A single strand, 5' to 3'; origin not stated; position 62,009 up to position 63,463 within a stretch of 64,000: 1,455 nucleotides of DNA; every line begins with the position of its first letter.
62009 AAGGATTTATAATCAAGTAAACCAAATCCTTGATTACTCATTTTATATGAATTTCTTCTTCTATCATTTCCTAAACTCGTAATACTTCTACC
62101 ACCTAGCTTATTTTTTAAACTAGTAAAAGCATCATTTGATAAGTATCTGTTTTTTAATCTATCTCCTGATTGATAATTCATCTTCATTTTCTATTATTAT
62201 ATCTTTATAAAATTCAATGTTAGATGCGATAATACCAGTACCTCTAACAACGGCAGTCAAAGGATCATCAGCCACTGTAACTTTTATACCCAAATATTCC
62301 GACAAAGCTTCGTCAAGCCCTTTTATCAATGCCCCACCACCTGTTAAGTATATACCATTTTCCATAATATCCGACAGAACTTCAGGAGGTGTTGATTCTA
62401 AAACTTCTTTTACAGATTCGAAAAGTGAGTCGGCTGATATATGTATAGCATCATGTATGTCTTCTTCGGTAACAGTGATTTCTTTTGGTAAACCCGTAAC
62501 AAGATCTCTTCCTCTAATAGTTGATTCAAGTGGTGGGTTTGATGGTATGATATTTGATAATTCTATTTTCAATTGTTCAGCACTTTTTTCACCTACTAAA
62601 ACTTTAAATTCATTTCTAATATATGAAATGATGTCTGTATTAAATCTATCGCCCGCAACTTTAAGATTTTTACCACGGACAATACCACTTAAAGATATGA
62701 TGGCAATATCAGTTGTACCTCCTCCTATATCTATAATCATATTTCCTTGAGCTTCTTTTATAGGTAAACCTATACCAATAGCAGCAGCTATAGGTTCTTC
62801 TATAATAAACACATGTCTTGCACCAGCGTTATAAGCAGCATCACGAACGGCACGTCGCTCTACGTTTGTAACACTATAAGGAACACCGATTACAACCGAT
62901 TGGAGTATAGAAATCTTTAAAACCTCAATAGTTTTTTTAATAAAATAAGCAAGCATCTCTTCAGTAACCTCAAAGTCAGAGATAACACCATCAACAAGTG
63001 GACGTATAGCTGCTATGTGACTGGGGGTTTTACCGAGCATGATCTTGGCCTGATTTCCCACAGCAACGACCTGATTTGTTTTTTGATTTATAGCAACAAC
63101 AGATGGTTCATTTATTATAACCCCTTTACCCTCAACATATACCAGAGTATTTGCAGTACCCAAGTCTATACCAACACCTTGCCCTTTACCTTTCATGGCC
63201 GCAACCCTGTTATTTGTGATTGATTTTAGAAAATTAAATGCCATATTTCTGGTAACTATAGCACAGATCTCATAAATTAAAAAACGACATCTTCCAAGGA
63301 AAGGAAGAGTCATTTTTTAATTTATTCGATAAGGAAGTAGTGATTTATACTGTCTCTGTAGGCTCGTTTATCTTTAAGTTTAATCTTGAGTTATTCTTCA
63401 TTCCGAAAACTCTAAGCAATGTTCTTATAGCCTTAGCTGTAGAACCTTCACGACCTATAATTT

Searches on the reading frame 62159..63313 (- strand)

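Call 37: search_protein_families(library=pfam, proteins=[window:62159-63313:-], max_evalue=0.001)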
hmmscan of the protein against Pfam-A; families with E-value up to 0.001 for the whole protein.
window:62159-63313:- (384 aa): 5 families
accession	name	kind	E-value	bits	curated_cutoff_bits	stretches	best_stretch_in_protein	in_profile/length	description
PF06723.19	MreB_Mbl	-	3.1e-132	440.8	27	1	46-367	3-323/327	MreB/Mbl protein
PF00012.26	HSP70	-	3.6e-17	62.3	20.6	1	116-363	113-372/599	Hsp70 protein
PF14450.12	FtsA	-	2.2e-10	41.4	31.8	1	193-350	2-112/127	Cell division protein FtsA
PF00022.25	Actin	-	7.3e-07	28.5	27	1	70-235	31-190/410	Actin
PF11104.14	PilM_2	-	7.9e-05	22.2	27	0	320-349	277-306/340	Type IV pilus assembly protein PilM;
